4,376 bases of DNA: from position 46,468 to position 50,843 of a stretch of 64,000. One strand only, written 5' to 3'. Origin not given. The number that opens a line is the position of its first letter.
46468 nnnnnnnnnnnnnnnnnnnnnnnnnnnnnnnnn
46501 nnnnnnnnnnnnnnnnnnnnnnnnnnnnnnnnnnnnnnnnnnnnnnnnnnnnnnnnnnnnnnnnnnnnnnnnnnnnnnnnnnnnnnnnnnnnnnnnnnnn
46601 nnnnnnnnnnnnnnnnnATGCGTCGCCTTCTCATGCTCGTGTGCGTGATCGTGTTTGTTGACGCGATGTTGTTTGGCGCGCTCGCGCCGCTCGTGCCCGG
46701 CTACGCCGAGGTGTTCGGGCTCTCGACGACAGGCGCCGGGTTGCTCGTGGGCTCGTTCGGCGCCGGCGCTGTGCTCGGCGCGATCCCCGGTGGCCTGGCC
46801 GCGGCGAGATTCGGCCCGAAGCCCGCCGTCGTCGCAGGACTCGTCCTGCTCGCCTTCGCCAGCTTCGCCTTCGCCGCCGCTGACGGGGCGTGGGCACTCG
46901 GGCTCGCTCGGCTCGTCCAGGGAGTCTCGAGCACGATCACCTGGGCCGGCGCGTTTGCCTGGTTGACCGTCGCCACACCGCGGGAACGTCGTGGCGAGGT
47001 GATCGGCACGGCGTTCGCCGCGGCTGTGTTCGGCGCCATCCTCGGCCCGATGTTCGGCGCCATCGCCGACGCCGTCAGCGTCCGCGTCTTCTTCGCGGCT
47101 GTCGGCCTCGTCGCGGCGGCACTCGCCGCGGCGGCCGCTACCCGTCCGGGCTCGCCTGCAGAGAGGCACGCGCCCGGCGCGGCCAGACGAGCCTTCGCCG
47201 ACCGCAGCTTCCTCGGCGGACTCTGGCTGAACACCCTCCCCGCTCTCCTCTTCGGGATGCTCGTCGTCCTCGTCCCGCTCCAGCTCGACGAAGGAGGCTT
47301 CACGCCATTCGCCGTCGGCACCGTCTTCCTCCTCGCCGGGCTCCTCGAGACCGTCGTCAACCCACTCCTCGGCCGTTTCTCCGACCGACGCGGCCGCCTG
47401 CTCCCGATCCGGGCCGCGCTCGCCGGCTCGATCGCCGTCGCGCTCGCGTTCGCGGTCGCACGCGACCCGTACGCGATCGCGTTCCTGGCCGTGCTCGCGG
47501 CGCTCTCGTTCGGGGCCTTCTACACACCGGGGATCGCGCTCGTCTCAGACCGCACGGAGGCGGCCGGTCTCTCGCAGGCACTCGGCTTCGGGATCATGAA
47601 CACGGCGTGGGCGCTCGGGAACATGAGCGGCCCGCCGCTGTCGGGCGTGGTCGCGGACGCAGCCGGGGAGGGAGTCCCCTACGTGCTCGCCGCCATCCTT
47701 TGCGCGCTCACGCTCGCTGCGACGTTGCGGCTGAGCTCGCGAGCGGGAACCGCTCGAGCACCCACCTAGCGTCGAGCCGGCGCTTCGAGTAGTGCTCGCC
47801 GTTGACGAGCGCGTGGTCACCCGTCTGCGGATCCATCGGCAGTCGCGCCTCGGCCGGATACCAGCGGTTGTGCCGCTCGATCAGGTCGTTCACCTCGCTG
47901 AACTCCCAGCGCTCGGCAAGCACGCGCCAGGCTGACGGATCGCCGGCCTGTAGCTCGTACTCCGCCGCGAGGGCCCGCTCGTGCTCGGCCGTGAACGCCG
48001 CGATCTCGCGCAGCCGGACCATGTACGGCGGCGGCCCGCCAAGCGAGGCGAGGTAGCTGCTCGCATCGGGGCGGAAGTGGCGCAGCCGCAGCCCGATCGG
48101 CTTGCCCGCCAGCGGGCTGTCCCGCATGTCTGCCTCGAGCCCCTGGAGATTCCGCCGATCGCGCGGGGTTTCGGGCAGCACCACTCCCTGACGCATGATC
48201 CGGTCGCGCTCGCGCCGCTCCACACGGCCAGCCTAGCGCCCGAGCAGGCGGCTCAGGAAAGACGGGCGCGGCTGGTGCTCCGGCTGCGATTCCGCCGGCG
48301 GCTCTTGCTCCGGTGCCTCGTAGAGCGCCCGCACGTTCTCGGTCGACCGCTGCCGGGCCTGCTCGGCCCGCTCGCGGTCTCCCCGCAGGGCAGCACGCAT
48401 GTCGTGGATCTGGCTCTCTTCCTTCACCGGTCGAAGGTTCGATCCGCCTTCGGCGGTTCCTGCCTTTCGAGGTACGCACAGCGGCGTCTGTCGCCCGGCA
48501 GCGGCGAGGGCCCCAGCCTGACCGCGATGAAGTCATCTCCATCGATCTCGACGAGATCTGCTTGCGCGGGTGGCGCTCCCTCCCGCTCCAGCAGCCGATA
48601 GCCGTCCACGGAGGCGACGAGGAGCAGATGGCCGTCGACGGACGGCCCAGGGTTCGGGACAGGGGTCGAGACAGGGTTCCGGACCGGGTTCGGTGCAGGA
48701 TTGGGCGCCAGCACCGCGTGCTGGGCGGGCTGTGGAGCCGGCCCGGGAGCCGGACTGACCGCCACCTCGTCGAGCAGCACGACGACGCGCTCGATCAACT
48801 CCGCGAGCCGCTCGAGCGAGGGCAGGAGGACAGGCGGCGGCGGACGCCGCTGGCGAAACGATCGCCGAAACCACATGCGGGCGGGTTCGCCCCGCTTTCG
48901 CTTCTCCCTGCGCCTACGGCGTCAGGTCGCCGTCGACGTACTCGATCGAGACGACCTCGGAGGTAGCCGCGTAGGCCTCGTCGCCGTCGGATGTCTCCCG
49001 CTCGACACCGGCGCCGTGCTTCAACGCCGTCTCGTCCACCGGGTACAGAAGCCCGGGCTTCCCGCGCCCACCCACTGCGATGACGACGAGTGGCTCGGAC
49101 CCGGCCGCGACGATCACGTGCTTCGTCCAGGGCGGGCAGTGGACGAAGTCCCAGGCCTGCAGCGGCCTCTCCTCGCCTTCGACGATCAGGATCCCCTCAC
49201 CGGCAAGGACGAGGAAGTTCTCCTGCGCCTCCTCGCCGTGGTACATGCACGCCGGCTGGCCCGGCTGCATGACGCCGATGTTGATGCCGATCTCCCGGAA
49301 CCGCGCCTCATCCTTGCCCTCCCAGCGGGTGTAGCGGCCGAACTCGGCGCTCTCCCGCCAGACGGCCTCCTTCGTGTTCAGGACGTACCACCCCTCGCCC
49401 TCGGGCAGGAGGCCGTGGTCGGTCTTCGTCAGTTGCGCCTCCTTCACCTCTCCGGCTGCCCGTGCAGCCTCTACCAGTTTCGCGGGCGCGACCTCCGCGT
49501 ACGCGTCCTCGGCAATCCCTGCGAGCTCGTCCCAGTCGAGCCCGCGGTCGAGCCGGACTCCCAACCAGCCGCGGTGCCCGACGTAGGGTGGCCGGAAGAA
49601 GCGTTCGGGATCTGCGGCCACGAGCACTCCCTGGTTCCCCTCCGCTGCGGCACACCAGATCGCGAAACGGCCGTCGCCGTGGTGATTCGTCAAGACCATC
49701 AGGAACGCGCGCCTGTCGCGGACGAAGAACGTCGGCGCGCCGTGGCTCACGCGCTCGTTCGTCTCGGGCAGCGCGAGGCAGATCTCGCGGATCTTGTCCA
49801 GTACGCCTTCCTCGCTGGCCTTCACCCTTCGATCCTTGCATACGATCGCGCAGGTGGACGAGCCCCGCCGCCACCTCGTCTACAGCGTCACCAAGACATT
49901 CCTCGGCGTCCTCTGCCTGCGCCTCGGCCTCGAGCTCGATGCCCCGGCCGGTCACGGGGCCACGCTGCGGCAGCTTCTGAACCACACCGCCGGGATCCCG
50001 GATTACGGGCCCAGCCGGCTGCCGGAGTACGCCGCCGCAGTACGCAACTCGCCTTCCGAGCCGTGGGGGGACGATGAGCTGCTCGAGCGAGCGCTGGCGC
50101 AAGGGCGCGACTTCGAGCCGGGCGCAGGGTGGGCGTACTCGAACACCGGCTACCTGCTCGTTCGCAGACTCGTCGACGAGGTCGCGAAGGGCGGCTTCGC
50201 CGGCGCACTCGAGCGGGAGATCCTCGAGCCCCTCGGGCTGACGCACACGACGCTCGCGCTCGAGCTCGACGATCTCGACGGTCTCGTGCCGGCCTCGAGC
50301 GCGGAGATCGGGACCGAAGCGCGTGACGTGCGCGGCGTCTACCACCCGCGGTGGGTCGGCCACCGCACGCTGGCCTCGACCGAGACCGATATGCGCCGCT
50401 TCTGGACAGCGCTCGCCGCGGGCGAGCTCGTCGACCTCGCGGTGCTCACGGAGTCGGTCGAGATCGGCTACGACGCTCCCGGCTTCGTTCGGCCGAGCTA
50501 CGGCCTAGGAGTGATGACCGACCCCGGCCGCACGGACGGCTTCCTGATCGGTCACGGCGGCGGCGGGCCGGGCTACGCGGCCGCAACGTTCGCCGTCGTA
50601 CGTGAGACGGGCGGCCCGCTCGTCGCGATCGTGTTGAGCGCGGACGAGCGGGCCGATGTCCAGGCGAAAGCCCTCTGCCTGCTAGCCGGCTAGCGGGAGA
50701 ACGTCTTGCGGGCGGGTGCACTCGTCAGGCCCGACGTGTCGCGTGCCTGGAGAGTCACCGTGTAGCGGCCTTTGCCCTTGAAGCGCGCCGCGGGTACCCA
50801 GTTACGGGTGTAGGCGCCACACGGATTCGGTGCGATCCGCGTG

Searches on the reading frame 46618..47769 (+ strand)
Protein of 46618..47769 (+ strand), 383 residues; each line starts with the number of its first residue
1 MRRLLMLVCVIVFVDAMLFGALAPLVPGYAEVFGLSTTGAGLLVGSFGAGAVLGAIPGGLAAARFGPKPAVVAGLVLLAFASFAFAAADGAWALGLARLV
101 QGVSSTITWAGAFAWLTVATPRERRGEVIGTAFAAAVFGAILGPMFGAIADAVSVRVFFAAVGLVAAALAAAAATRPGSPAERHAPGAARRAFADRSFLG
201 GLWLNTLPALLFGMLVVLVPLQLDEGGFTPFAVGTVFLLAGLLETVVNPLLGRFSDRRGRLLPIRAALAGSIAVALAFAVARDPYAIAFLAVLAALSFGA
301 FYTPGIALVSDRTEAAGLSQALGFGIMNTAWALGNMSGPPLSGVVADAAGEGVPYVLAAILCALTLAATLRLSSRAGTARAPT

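Call 12: search_protein_families(library=pfam, proteins=[window:46618-47769:+])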
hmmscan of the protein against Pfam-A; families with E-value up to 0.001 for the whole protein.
window:46618-47769:+ (383 aa): 3 families
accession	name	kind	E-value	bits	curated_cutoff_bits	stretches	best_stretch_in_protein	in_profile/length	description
PF07690.21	MFS_1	-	6.2e-49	167.2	33.4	2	9-319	2-331/347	Major Facilitator Superfamily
PF00083.30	Sugar_tr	-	1.6e-07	31.1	22.3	1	36-180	44-195/452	Sugar (and other) transporter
PF06779.20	MFS_4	-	0.00044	20.1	26.3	1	21-367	11-359/364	Uncharacterised MFS-type transporter YbfB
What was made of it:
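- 46618..47769 (+): MFS transporter gene (neighbour, not part of the RNA unit). Pfam MFS_1, E=6e-49 (call 12).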

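Call 14: find_encoding_contigs(protein=window:46618-47769:+, flank=3000, max_places=10)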
Protein window:46618-47769:+ (383 aa): no gene with exactly this product is on record in the collection.
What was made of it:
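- Tried and rejected: It is not on record (call 14).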

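Call 15: find_homologous_proteins(query=window:46618-47769:+, max_evalue=1e-20)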
Query window:46618-47769:+ (383 aa): 2355 proteins with E <= 1e-20 among 8000 candidates; the best 120 are listed.
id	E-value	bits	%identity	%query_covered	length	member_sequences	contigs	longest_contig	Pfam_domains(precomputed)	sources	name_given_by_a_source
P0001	4.0e-209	712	93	100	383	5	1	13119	PF00083.31,PF07690.22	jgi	jgi:MFS family permease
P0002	1.9e-196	671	86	100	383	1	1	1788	PF06779.21,PF00083.31,PF07690.22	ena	-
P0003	3.0e-196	670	86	100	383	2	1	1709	PF06779.21,PF00083.31,PF07690.22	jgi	jgi:MFS family permease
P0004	1.3e-194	665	85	100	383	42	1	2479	PF06779.21,PF00083.31,PF07690.22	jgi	jgi:MFS family permease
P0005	1.0e-193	662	85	100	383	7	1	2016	PF06779.21,PF00083.31,PF07690.22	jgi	jgi:MFS family permease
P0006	1.7e-193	661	85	100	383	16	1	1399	PF06779.21,PF00083.31,PF07690.22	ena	-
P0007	8.4e-192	655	85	96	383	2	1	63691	PF00083.31,PF07690.22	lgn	-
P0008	3.5e-191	653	84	96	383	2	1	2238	PF06779.21,PF00083.31,PF07690.22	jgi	jgi:MFS family permease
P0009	8.5e-189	646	83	100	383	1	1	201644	PF06779.21,PF00083.31,PF12832.14,PF07690.22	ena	-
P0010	2.0e-188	644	83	96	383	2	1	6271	PF00083.31,PF12832.14,PF07690.22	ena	-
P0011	6.7e-188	643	82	100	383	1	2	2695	PF06779.21,PF00083.31,PF12832.14,PF07690.22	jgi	jgi:MFS family permease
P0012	2.2e-187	641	83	96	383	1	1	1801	PF06779.21,PF00083.31,PF07690.22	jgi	jgi:MFS family permease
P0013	1.0e-185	635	82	100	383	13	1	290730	PF06779.21,PF00083.31,PF12832.14,PF07690.22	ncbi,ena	-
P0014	8.8e-185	632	81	100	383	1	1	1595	PF00083.31,PF12832.14,PF07690.22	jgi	jgi:MFS family permease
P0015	4.0e-183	627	80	100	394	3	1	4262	PF05631.20,PF06779.21,PF00083.31,PF12832.14,PF07690.22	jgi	jgi:MFS family permease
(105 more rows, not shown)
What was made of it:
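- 46618..47769 (+): Homologs are named Gaiellaceae (call 15).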

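Call 16: find_encoding_contigs(protein=P0001, flank=3000, max_places=3)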
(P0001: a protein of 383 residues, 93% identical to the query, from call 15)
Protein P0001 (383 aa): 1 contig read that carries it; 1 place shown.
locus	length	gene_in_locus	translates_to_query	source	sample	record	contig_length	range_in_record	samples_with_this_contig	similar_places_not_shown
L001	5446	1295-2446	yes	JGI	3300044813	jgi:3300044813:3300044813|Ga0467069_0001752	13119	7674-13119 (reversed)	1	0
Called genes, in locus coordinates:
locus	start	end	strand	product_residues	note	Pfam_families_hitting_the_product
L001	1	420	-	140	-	?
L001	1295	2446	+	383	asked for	PF00083:Sugar_tr (weak), PF07690:MFS_1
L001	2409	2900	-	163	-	-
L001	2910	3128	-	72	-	-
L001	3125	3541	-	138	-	-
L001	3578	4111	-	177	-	PF07883:Cupin_2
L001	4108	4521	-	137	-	PF04237:YjbR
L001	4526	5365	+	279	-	PF00144:Beta-lactamase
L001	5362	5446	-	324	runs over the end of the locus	PF23197:IG_AIR9 (faint), PF16709:SCAB-Ig (faint)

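Call 17: find_encoding_contigs(protein=P0007, flank=3000, max_places=3)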
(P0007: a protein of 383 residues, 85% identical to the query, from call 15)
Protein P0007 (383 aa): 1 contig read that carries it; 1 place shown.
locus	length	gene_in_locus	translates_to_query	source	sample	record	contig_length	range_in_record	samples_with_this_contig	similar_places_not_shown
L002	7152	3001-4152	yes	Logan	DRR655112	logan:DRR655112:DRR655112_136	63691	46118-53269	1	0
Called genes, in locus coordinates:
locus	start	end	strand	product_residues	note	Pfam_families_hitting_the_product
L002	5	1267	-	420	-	PF06779:MFS_4 (faint), PF07690:MFS_1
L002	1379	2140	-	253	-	PF00106:adh_short, PF08659:KR, PF13460:NAD_binding_10 (faint), PF13561:adh_short_C2, PF23441:SDR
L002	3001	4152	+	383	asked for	PF07690:MFS_1, PF00083:Sugar_tr, PF07690:MFS_1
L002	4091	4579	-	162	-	-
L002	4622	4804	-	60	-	-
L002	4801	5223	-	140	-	-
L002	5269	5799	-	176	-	PF07883:Cupin_2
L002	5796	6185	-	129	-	PF04237:YjbR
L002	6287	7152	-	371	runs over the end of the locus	PF23197:IG_AIR9 (faint)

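Call 18: find_encoding_contigs(protein=P0009, flank=3000, max_places=3)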
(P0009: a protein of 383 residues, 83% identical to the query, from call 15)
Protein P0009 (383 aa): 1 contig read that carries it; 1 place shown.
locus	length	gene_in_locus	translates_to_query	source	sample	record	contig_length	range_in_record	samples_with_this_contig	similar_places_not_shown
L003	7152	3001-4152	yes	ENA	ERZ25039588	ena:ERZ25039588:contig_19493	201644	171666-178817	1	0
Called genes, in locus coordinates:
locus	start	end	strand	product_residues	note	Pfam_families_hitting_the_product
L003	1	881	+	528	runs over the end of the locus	PF00324:AA_permease, PF13520:AA_permease_2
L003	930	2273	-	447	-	PF07690:MFS_1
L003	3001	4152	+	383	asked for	PF07690:MFS_1, PF12832:MFS_1_like (faint), PF00083:Sugar_tr, PF06779:MFS_4, PF07690:MFS_1 (weak)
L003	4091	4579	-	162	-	-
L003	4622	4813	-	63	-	-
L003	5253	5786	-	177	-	PF07883:Cupin_2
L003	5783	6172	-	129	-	PF04237:YjbR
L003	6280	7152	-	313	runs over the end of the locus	PF16709:SCAB-Ig (faint), PF23197:IG_AIR9 (faint)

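Call 19: find_encoding_contigs(protein=P0013, flank=3000, max_places=3)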
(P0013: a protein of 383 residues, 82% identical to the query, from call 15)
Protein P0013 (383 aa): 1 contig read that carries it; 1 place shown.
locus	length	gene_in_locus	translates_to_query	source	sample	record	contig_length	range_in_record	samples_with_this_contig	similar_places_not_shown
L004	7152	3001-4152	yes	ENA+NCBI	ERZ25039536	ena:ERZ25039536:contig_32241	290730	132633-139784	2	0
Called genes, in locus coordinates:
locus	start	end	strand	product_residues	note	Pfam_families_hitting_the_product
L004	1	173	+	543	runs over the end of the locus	PF13520:AA_permease_2, PF00324:AA_permease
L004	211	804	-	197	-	PF07690:MFS_1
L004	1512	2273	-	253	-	PF00106:adh_short, PF13561:adh_short_C2, PF23441:SDR (weak)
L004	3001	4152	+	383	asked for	PF07690:MFS_1, PF12832:MFS_1_like (faint), PF00083:Sugar_tr, PF06779:MFS_4, PF07690:MFS_1 (weak)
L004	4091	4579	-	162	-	-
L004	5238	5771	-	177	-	PF07883:Cupin_2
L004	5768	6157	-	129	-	PF04237:YjbR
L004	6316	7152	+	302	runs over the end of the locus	-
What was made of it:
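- Tried and rejected: I used homologs instead (calls 15-19).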

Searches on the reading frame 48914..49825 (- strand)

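Call 12: search_protein_families(library=pfam, proteins=[window:48914-49825:-])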
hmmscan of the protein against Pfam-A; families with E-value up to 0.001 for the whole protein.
window:48914-49825:- (303 aa): 2 families
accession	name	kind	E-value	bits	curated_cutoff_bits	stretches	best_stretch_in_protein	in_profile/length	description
PF07883.17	Cupin_2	-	1.8e-12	47.2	27.2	1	185-251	4-69/70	Cupin domain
PF04237.18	YjbR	-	2e-11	44.8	30.1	1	17-110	1-87/88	YjbR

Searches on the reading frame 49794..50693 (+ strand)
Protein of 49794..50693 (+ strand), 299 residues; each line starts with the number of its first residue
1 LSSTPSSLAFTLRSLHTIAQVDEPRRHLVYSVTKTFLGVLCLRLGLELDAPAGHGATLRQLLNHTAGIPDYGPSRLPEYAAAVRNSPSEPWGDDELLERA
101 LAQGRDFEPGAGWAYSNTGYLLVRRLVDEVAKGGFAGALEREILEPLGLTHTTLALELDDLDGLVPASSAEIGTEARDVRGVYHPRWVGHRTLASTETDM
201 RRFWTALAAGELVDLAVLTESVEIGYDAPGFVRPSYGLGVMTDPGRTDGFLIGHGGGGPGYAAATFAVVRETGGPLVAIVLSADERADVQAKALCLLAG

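Call 12: search_protein_families(library=pfam, proteins=[window:49794-50693:+])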
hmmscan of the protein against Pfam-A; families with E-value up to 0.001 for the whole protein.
window:49794-50693:+ (299 aa): 1 family
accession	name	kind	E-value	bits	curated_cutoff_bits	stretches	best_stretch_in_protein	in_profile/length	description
PF00144.29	Beta-lactamase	-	2e-37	129.6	27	1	12-286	35-312/329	Beta-lactamase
